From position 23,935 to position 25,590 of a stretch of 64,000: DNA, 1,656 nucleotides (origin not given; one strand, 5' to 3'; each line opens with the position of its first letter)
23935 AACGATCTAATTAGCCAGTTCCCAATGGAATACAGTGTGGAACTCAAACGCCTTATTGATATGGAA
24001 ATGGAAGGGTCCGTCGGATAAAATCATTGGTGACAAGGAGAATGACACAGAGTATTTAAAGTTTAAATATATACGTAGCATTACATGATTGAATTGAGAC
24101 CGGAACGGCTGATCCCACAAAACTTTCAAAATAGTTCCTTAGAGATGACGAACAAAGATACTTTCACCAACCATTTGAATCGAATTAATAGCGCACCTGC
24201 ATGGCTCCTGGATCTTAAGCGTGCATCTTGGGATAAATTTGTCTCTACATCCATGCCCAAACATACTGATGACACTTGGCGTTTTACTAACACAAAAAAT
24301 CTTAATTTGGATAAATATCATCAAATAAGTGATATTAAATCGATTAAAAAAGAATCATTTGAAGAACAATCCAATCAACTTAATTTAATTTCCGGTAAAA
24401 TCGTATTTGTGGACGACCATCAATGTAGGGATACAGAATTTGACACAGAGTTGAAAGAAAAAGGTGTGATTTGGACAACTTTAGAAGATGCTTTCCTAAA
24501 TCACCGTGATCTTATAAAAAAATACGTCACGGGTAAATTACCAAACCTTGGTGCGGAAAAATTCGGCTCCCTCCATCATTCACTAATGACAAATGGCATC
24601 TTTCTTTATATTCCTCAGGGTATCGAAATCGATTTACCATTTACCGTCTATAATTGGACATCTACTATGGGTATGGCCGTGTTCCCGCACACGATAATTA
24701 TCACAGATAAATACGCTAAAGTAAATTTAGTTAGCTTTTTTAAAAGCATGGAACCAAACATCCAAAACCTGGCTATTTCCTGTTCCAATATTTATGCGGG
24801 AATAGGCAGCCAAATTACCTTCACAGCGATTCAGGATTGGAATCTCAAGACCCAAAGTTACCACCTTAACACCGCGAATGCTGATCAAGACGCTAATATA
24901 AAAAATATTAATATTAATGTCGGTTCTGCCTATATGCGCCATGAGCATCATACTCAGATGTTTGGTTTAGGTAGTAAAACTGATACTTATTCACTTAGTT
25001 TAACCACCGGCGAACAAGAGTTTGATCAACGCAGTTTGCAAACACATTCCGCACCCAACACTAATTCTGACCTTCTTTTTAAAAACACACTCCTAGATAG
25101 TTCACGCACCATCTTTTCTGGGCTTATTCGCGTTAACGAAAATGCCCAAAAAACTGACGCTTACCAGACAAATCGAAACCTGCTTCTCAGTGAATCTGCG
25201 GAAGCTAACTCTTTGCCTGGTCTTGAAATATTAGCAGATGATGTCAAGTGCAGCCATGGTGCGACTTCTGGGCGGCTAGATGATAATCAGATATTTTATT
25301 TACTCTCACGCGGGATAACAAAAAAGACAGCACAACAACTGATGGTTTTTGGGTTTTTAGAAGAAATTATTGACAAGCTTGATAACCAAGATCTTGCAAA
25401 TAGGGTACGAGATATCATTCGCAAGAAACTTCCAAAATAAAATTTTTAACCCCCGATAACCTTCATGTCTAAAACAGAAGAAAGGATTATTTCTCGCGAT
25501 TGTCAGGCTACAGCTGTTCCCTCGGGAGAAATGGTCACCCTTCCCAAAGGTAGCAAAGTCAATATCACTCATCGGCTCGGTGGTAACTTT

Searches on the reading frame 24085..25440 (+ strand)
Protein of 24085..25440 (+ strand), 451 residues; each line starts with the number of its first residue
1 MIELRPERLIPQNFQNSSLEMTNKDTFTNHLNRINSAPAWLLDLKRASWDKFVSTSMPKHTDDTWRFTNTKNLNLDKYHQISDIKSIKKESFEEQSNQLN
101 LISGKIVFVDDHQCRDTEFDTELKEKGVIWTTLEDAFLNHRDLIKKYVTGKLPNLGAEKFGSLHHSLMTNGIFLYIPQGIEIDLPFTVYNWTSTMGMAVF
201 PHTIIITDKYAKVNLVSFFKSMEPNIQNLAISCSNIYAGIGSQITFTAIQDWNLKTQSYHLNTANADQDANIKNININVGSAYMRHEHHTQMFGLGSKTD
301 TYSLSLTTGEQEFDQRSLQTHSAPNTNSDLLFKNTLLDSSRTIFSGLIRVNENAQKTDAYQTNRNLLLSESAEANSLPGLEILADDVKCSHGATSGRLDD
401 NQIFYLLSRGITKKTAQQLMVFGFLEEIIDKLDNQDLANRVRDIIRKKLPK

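Call 41: find_encoding_contigs(protein=window:24085-25440:+, flank=10000, max_places=3)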
Protein window:24085-25440:+ (451 aa): no gene with exactly this product is on record in the collection.
